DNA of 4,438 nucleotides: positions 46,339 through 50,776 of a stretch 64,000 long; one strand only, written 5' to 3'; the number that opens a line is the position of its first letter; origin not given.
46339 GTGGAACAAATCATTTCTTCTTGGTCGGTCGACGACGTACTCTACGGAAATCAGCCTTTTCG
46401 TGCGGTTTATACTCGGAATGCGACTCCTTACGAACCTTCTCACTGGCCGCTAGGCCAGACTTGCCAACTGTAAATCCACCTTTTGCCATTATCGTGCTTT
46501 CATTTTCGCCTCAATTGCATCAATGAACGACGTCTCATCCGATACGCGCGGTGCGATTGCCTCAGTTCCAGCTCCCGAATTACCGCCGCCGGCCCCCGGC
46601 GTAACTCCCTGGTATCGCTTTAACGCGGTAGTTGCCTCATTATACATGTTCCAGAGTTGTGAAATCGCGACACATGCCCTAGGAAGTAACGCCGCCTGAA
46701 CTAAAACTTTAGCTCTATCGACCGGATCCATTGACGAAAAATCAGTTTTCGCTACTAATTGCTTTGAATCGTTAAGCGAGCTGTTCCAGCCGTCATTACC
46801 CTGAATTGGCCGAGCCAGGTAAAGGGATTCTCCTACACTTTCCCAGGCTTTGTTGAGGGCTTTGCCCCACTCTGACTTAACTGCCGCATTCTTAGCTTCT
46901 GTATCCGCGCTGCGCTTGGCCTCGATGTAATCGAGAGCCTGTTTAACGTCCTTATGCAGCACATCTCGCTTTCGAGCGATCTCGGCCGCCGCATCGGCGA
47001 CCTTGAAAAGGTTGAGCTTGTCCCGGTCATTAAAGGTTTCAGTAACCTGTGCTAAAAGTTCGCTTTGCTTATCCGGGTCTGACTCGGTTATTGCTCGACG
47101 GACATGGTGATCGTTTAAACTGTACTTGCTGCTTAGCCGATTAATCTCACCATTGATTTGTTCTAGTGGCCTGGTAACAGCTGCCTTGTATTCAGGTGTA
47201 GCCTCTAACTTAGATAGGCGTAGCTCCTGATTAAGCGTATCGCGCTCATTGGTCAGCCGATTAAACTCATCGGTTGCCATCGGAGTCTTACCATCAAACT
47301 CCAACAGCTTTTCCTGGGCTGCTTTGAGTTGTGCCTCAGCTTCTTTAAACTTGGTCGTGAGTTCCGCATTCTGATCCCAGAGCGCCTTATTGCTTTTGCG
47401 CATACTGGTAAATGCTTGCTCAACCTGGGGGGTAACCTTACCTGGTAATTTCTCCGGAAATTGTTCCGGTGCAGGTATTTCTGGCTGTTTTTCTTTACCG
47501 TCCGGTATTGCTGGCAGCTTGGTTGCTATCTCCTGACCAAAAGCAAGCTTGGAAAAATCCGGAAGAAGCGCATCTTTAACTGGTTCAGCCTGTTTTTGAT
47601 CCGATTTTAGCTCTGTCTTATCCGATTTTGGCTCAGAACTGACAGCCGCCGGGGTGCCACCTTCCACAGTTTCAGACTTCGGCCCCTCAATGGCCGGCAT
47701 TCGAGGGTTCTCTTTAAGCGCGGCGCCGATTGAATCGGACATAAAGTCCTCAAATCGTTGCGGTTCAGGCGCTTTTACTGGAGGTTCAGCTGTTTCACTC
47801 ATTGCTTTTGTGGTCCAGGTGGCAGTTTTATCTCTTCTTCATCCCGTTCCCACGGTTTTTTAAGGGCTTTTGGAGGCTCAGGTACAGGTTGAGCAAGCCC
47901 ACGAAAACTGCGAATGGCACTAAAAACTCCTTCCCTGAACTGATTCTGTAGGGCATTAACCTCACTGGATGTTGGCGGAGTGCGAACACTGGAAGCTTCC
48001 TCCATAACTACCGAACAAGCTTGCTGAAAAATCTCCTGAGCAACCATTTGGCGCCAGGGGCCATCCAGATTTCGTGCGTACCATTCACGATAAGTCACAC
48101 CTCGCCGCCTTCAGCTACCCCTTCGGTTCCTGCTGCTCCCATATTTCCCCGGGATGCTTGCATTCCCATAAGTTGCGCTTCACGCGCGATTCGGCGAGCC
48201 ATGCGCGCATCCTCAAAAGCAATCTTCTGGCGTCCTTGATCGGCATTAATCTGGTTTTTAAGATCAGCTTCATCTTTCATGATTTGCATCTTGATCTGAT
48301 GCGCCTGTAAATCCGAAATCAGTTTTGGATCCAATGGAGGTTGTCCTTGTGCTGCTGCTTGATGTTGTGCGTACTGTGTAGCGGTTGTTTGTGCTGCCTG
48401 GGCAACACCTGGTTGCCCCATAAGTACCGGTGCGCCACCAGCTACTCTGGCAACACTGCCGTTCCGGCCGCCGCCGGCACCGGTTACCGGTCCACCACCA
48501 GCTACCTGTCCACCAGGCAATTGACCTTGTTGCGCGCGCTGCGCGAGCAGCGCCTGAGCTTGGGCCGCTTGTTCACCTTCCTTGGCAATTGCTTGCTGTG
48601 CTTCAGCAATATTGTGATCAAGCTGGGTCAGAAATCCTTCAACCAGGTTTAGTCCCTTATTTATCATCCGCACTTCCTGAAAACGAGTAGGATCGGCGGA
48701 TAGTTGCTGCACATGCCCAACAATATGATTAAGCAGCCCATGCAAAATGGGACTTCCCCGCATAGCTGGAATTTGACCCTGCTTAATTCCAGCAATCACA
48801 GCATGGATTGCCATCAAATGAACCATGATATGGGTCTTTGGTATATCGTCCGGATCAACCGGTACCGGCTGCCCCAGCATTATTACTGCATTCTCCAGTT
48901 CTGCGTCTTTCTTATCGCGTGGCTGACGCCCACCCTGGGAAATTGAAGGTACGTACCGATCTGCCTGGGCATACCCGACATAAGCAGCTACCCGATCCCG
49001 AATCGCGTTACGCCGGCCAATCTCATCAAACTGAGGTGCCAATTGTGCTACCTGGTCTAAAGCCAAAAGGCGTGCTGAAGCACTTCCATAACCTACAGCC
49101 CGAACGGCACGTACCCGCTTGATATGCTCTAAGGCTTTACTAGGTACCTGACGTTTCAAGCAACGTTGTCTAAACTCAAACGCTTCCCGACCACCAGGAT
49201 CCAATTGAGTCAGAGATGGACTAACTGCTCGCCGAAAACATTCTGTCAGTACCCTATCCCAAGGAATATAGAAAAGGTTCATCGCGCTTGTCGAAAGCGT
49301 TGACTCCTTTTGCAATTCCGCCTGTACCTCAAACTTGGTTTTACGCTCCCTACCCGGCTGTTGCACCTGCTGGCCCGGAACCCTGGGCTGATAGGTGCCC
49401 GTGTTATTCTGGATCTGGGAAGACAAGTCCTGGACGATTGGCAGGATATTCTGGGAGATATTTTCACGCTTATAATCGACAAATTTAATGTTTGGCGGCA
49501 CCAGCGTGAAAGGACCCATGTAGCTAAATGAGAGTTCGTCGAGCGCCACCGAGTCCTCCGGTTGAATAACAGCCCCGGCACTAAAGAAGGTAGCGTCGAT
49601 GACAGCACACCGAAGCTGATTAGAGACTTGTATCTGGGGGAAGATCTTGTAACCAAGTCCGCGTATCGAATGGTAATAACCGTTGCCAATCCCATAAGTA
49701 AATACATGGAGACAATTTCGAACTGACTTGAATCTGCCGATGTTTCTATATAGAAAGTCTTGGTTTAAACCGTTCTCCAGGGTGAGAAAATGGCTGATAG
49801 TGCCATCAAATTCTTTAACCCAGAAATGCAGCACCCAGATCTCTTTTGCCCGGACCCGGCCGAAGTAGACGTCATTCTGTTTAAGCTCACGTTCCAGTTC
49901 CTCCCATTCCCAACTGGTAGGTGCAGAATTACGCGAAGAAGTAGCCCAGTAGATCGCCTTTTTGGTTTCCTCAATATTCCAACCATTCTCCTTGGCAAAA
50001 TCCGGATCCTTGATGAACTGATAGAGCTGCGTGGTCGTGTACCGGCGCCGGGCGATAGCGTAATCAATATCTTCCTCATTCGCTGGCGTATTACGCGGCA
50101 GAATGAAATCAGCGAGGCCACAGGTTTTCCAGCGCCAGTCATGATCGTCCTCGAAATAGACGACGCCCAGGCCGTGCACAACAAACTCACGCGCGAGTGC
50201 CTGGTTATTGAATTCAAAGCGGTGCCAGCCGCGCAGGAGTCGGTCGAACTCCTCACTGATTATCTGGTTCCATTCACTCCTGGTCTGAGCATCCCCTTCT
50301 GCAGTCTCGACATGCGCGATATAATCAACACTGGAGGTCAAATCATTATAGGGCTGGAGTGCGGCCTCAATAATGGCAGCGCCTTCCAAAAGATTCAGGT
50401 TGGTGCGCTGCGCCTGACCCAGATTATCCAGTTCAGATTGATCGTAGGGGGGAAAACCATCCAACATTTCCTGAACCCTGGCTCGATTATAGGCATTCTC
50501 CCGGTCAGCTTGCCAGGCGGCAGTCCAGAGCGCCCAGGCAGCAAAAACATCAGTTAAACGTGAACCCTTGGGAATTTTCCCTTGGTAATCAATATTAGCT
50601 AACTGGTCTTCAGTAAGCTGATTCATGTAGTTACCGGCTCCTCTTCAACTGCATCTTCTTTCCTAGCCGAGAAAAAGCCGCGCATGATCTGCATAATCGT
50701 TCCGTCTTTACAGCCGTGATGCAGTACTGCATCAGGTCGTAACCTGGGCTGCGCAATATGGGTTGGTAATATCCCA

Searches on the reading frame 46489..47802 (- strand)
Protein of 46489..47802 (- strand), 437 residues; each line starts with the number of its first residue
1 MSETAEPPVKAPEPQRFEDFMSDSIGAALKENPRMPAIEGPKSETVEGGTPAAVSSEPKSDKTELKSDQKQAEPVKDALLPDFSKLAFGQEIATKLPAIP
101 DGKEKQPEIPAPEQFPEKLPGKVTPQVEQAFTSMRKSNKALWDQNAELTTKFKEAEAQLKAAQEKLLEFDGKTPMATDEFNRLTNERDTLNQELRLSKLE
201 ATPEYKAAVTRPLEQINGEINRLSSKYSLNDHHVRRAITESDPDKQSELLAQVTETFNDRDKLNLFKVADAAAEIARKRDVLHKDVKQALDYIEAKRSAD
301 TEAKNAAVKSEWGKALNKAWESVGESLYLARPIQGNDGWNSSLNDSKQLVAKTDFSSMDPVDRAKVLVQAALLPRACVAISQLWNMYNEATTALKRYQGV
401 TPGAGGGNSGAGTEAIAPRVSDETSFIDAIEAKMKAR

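Call 8: search_dna_similar(query=window:46489-47802:-, collection=phages, mode=protein, max_rows=20)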
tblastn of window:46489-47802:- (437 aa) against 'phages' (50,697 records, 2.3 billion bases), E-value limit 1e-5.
No match.

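Call 12: search_protein_families(library=phrogs, proteins=[window:46489-47802:-], max_evalue=0.001)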
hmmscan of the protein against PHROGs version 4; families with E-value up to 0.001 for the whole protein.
window:46489-47802:- (437 aa): 0 families

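Call 18: search_protein_families(library=pfam, proteins=[window:46489-47802:-], max_evalue=0.01)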
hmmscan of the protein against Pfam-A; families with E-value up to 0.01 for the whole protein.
window:46489-47802:- (437 aa): 2 families
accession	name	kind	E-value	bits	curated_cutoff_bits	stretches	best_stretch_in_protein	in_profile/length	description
PF10498.14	IFT57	-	0.00082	18.9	40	1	122-226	247-352/360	Intra-flagellar transport protein 57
PF19726.4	DUF6218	-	0.0019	18.3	26.8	1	234-289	77-136/229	Family of unknown function (DUF6218)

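Call 21: find_related_loci(query=window:46489-47802:-, collection=viral_contigs, flank=10000)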
Query window:46489-47802:- (437 aa) in viral_contigs; peptide patterns used: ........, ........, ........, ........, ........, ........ (x = any residue, [..] = any of these).
24 stretches matched a pattern; 5 encode a relative of the query (tblastn E <= 1e-3); 5 distinct loci.
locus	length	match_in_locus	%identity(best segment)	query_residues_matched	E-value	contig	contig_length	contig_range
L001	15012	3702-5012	82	1-437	0e+0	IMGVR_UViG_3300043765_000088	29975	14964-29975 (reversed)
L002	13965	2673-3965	82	1-435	0e+0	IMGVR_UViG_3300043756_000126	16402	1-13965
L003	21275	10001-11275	65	16-437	3e-174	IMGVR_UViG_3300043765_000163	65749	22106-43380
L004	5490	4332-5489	51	16-409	9e-123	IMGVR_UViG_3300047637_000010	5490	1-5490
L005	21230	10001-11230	50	16-435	3e-129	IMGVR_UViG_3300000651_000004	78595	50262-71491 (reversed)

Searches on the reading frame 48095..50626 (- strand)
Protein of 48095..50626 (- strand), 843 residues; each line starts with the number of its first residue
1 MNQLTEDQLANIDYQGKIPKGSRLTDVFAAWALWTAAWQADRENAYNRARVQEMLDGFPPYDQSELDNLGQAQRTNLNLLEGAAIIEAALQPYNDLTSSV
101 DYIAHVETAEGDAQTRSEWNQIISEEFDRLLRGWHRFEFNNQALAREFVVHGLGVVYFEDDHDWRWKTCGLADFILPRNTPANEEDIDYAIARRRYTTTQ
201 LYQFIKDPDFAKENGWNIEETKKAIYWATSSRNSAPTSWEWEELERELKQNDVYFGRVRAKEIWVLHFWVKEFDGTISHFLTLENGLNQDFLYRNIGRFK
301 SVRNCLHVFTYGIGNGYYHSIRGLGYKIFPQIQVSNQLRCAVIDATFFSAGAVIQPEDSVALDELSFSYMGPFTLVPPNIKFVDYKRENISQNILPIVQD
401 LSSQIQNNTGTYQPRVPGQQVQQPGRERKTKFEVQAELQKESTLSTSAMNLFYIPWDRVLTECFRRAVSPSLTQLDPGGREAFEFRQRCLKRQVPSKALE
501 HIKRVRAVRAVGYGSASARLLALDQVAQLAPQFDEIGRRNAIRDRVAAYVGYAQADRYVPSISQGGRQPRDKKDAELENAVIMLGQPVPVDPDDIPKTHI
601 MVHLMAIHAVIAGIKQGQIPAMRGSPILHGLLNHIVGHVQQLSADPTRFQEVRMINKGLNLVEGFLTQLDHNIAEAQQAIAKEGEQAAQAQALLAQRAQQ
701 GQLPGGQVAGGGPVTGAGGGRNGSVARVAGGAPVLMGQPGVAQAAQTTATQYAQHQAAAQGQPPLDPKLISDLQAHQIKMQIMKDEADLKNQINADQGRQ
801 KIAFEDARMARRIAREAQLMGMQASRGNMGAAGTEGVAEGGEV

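Call 12: search_protein_families(library=phrogs, proteins=[window:48095-50626:-], max_evalue=0.001)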
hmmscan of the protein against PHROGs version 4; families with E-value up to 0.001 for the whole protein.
window:48095-50626:- (843 aa): 0 families

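Call 18: search_protein_families(library=pfam, proteins=[window:48095-50626:-], max_evalue=0.01)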
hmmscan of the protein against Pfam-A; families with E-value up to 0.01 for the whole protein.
window:48095-50626:- (843 aa): 0 families

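Call 43: search_solved_structures(query=window:48095-50626:-, max_evalue=1)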
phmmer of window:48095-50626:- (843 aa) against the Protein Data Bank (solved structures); distinct sequences matched with E-value up to 1: 15.
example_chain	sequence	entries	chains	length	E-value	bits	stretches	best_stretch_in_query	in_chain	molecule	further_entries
1s0u_A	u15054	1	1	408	0.23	12.5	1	611-677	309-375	Translation initiation factor 2 gamma subunit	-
3pen_A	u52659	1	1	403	0.39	11.8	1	613-673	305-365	Translation initiation factor 2 subunit gamma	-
4m53_A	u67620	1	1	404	0.4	11.8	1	613-673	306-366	Translation initiation factor 2 subunit gamma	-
4m4s_A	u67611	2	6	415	0.4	11.8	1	613-673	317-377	Translation initiation factor 2 subunit gamma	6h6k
3sjz_A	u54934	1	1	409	0.4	11.8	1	613-673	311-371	Translation initiation factor 2 subunit gamma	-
4m2l_A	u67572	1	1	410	0.4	11.7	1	613-673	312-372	Translation initiation factor 2 subunit gamma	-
6r8t_A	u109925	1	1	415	0.41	11.7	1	613-673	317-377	Translation initiation factor 2 subunit gamma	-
2aho_A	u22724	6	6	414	0.41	11.7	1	613-673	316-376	Translation initiation factor 2 gamma subunit | Translation initiation factor 2 subunit gamma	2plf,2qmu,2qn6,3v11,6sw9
4rd1_A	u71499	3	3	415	0.41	11.7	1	613-673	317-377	Translation initiation factor 2 subunit gamma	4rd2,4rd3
4rcy_A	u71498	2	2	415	0.41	11.7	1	613-673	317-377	Translation initiation factor 2 subunit gamma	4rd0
6r8s_A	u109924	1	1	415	0.41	11.7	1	613-673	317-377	Translation initiation factor 2 subunit gamma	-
4qfm_A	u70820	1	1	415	0.41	11.7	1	613-673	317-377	Translation initiation factor 2 subunit gamma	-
2pmd_A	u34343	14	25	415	0.41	11.7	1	613-673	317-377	Translation initiation factor 2 gamma subunit | Translation initiation factor 2 subunit gamma | aIF2-gamma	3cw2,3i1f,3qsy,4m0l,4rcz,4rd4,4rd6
4qhy_A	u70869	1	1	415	0.41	11.7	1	613-673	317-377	Translation initiation factor 2 subunit gamma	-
4nbs_A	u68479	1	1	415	0.41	11.7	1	613-673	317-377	Translation initiation factor 2 subunit gamma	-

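Call 89: search_dna_similar(query=window:48095-50626:-, collection=phages, mode=protein, max_evalue=0.01, max_rows=10)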
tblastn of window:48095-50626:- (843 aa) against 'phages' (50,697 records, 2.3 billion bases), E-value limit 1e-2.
No match.
